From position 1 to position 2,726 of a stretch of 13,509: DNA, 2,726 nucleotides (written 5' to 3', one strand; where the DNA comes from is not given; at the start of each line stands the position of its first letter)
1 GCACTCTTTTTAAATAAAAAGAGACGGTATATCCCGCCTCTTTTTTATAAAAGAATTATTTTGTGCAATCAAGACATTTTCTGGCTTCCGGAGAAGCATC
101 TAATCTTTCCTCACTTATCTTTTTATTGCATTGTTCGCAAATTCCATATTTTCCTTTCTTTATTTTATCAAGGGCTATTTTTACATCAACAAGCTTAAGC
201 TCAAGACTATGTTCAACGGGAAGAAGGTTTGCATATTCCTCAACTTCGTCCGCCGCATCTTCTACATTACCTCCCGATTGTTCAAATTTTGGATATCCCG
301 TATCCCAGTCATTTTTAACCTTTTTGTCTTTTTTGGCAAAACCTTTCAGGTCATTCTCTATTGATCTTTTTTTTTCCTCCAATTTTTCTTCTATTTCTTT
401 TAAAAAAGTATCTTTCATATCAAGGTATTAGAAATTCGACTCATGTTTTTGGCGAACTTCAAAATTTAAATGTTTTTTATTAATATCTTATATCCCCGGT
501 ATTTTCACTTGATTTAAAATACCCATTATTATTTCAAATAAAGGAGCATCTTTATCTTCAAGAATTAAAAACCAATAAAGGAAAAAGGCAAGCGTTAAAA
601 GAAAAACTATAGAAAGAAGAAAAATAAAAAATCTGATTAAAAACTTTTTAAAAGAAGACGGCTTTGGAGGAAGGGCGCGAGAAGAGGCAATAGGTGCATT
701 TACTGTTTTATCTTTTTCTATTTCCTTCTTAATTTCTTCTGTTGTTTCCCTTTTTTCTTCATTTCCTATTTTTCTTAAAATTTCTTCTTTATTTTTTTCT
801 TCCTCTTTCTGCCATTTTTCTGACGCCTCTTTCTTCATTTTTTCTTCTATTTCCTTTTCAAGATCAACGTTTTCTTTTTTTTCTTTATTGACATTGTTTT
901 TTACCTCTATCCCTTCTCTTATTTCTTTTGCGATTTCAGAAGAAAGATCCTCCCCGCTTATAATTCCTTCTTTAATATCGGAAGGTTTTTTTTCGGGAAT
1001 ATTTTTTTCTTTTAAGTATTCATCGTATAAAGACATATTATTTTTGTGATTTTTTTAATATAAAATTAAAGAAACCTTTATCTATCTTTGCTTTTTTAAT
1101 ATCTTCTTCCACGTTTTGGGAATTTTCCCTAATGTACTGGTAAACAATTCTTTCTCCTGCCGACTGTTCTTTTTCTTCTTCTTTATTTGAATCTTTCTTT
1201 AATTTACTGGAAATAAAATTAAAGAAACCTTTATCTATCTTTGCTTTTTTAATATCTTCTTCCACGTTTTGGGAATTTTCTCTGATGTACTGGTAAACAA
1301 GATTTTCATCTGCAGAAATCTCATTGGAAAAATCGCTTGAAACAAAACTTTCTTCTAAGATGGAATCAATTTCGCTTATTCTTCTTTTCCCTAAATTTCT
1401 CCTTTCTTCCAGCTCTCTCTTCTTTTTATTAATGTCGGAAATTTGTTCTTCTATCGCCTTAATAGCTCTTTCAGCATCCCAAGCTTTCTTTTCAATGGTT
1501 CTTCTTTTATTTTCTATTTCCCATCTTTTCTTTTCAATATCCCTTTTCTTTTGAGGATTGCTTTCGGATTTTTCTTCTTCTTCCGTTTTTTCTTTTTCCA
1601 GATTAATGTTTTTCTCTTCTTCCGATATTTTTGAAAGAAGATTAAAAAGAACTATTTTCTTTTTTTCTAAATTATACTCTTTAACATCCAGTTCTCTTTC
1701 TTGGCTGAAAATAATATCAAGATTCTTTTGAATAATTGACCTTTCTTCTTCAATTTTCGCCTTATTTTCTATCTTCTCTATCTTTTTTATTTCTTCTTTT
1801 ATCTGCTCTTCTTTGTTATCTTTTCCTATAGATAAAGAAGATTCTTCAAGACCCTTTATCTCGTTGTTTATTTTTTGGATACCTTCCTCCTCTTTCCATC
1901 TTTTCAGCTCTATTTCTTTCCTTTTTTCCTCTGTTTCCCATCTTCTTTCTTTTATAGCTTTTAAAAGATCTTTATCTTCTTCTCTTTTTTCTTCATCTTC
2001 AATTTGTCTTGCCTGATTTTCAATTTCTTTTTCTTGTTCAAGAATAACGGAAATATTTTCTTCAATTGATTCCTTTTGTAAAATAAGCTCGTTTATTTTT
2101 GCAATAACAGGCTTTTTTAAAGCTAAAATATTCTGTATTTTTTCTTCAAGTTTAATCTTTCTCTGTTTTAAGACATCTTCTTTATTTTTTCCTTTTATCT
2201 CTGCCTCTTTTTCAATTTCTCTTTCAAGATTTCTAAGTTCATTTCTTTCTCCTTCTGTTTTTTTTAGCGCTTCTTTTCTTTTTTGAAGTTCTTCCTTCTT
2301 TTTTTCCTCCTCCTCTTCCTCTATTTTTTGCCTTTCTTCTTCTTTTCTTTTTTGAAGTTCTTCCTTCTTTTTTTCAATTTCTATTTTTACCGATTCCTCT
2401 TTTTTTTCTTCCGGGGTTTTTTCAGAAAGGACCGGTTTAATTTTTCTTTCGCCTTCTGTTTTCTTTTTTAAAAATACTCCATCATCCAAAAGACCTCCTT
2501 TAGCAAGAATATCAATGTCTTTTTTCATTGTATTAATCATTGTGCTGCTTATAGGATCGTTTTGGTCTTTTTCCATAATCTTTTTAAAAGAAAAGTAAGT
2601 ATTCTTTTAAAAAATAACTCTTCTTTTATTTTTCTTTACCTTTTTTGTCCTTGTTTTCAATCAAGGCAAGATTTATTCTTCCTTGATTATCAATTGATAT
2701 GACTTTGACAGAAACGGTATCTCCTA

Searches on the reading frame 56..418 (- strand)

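Call 11: search_protein_families(library=ncbifam, proteins=[window:56-418:-], max_evalue=0.01)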
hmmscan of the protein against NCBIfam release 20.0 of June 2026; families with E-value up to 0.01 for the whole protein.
window:56-418:- (120 aa): 6 families
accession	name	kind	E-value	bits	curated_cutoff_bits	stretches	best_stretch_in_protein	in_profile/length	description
TIGR02890.1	bacill_yteA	subfamily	3.1e-17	63.1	134.4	1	7-120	4-115/159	regulatory protein, yteA family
NF033459.1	DksA_like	equivalog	1.7e-13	50.9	105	1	6-119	3-106/113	RNA polymerase-binding protein DksA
TIGR02420.1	dksA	equivalog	2.2e-11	44.1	115.5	1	49-119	38-108/110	RNA polymerase-binding protein DksA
TIGR02419.1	C4_traR_proteo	subfamily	2.9e-07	31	59.7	1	80-119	26-60/64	phage/conjugal plasmid C-4 type zinc finger protein, TraR family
NF008045.0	PRK10778.1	equivalog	1.5e-05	25.2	289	1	52-119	73-139/151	RNA polymerase-binding protein DksA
NF008243.0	PRK11019.1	equivalog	0.0025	18.2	96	1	84-119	28-64/88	DksA/TraR family C4-type zinc finger protein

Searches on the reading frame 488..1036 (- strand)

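Call 9: search_protein_families(library=pfam, proteins=[window:488-1036:-], max_evalue=0.01)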
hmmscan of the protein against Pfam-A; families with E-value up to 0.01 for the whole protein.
window:488-1036:- (182 aa): 3 families
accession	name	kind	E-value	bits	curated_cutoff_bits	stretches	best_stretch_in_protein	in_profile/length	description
PF04791.21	LMBR1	-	0.0015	17.9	31.9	1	16-172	251-390/510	LMBR1-like membrane protein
PF12420.13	DUF3671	-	0.0021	18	34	1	43-155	69-186/223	Fam-L, Fam-M like protein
PF00122.25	E1-E2_ATPase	-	0.0044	17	28.1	1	117-164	99-147/181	E1-E2 ATPase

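Call 11: search_protein_families(library=ncbifam, proteins=[window:488-1036:-], max_evalue=0.01)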
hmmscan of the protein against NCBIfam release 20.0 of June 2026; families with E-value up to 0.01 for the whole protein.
window:488-1036:- (182 aa): 2 families
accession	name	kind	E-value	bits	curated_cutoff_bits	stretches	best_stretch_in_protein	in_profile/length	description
TIGR00437.1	feoB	equivalog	0.00051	18.9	315.65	1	30-149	160-264/594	ferrous iron transport protein B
NF047909.1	CellAnchorMapZStrp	equivalog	0.0026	16.7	700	1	33-154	72-185/474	cell division site-positioning protein MapZ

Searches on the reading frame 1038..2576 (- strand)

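Call 9: search_protein_families(library=pfam, proteins=[window:1038-2576:-], max_evalue=0.01)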
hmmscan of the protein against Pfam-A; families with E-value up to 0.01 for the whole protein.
window:1038-2576:- (512 aa): 1 family
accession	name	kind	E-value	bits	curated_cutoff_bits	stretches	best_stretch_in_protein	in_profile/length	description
PF17162.9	DUF5118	-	0.0009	19.4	27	0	493-510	8-25/50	Domain of unknown function (DUF5118)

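Call 11: search_protein_families(library=ncbifam, proteins=[window:1038-2576:-], max_evalue=0.01)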
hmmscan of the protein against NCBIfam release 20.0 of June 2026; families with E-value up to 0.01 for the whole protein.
window:1038-2576:- (512 aa): 0 families
